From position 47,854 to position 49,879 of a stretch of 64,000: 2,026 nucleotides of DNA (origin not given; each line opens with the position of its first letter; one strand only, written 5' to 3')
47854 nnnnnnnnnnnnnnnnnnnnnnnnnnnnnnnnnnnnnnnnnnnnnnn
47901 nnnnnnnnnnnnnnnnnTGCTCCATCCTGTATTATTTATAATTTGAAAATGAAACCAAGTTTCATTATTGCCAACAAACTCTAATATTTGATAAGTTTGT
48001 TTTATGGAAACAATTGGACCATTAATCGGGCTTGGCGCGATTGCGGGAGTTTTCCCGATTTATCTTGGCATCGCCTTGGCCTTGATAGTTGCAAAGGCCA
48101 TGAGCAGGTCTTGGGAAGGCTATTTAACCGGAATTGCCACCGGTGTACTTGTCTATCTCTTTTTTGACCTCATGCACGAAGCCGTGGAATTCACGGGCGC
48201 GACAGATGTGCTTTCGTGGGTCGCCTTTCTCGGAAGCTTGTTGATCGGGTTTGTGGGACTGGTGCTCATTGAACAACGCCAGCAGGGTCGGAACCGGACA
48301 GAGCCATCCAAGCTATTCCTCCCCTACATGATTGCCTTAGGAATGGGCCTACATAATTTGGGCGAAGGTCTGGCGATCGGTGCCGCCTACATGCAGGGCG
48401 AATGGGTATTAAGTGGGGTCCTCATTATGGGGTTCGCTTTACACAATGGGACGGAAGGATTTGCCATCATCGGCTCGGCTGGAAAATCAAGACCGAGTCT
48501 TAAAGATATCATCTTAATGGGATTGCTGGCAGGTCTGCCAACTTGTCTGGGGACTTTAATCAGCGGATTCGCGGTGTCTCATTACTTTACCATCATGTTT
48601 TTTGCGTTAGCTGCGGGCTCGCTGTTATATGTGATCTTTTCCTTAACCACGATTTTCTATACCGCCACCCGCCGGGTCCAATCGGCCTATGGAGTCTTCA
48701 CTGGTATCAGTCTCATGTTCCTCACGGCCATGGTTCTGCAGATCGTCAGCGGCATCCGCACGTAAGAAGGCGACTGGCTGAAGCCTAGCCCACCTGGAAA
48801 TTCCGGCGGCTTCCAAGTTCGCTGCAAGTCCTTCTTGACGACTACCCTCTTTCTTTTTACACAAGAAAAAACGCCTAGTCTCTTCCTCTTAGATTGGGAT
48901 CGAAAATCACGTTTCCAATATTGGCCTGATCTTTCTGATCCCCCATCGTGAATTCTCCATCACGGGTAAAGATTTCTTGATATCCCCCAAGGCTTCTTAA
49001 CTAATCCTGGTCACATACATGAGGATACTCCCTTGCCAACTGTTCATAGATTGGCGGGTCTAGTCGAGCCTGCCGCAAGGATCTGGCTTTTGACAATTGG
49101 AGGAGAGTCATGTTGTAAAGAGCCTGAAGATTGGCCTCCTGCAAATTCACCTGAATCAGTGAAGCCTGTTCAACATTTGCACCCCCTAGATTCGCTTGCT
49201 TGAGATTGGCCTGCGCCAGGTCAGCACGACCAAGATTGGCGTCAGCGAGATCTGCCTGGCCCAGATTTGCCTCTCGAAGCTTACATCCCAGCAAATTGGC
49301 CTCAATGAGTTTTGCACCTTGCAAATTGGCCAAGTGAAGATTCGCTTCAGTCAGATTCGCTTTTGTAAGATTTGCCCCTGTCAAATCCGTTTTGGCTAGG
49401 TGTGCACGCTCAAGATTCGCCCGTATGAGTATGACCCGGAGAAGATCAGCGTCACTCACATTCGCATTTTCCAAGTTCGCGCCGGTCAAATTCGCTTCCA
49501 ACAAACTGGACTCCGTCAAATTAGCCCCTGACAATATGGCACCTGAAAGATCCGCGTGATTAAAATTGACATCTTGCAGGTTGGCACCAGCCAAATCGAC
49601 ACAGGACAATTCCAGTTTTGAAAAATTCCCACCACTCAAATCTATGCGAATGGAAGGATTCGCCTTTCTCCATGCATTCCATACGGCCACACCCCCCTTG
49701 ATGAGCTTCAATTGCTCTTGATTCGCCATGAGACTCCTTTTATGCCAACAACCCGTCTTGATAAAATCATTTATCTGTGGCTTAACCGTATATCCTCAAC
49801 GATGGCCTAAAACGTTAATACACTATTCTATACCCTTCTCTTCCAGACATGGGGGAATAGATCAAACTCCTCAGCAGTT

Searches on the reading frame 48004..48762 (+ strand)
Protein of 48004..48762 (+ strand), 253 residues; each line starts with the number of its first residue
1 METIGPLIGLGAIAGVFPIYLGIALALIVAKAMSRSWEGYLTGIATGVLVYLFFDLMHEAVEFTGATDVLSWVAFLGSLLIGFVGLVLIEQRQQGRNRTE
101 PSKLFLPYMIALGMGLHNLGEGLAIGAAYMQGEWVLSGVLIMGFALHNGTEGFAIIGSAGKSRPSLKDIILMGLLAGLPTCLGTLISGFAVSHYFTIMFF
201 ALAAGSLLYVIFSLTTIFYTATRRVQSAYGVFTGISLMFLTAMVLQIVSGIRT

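Call 58: find_encoding_contigs(protein=window:48004-48762:+, flank=4500, max_places=4)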
Protein window:48004-48762:+ (253 aa): 2 contigs read that carry it; 2 places shown.
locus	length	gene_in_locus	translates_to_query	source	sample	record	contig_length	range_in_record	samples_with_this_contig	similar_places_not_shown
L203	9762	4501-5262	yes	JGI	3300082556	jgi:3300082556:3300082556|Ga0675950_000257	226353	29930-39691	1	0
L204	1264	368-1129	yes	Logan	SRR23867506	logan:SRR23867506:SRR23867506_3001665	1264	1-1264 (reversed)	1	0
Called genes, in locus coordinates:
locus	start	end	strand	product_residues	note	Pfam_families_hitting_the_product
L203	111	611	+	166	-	PF00034:Cytochrom_C (weak)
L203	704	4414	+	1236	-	PF03190:Thioredox_DsbH, PF13098:Thioredoxin_2 (weak), PF13899:Thioredoxin_7, PF00248:Aldo_ket_red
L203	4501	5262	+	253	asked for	PF02535:Zip (weak)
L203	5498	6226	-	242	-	-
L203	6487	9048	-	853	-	PF13567:DUF4131, PF03772:Competence, PF00753:Lactamase_B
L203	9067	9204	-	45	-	-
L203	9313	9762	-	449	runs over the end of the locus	PF02878:PGM_PMM_I, PF02879:PGM_PMM_II, PF02880:PGM_PMM_III, PF00408:PGM_PMM_IV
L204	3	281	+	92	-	?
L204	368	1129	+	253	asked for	PF02535:Zip (weak)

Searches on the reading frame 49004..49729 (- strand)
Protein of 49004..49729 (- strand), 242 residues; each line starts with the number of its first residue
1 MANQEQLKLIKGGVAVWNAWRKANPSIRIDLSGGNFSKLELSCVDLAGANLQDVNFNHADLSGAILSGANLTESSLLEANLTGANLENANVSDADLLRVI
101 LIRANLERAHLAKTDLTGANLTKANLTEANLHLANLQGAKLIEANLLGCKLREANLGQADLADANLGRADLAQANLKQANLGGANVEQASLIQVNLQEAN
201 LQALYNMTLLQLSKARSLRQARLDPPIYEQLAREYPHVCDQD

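Call 24: find_encoding_contigs(protein=window:49004-49729:-, flank=10000, max_places=6)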
Protein window:49004-49729:- (242 aa): no gene with exactly this product is on record in the collection.
